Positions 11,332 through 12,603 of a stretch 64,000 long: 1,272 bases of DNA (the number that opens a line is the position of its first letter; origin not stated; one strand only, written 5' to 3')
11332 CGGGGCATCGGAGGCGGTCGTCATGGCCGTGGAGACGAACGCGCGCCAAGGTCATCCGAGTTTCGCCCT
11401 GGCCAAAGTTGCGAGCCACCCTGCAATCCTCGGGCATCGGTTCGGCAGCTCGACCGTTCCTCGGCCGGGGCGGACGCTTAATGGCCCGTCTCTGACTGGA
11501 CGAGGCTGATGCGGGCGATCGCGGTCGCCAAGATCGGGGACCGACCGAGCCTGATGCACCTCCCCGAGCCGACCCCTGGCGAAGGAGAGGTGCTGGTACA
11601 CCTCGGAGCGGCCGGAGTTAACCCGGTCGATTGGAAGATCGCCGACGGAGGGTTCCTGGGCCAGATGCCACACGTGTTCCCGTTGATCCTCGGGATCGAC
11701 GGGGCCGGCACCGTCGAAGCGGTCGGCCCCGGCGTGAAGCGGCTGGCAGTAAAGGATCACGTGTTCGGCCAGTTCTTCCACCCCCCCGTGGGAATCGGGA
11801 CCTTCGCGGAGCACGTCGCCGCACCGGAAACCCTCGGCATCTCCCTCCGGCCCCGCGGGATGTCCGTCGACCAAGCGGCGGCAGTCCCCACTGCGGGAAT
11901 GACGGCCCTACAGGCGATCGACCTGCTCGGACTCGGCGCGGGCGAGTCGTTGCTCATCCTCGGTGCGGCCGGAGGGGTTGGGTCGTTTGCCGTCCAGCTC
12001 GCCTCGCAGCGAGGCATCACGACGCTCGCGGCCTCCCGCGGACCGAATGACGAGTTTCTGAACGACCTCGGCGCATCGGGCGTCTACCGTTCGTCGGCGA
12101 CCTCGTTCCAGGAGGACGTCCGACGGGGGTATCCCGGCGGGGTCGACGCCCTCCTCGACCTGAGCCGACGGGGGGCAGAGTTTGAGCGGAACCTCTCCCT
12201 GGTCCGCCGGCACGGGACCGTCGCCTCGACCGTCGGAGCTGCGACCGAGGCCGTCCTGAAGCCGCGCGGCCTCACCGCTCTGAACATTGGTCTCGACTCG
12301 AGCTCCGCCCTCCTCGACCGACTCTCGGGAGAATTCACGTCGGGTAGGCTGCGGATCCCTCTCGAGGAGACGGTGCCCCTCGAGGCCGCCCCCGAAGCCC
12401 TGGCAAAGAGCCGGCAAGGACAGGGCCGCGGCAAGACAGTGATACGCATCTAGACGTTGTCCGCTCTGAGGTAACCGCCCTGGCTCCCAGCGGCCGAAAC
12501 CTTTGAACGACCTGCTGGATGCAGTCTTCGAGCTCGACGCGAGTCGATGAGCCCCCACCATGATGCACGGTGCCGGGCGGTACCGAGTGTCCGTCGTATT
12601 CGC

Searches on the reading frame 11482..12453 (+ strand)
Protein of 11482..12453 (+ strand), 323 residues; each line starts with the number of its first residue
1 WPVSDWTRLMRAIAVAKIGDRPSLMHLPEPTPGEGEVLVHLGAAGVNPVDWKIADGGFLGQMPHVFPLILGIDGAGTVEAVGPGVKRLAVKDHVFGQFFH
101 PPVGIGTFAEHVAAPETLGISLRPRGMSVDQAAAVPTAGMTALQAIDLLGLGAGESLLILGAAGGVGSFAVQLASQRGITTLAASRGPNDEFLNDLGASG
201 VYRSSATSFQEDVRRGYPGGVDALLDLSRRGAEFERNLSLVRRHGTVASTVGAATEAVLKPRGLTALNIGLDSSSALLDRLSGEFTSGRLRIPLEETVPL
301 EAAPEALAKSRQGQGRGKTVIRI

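Call 15: search_protein_families(library=pfam, proteins=[window:11482-12453:+], max_evalue=0.001)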
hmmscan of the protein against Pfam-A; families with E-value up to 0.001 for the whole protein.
window:11482-12453:+ (323 aa): 3 families
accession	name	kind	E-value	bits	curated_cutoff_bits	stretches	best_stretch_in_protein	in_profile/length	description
PF08240.17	ADH_N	-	3.5e-15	56.6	23.5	1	33-118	1-98/104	Alcohol dehydrogenase GroES-like domain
PF13602.12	ADH_zinc_N_2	-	1.2e-13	52.5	27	1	196-321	1-134/134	Zinc-binding dehydrogenase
PF00107.32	ADH_zinc_N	-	6.4e-11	42.7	31.8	1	165-266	1-104/129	Zinc-binding dehydrogenase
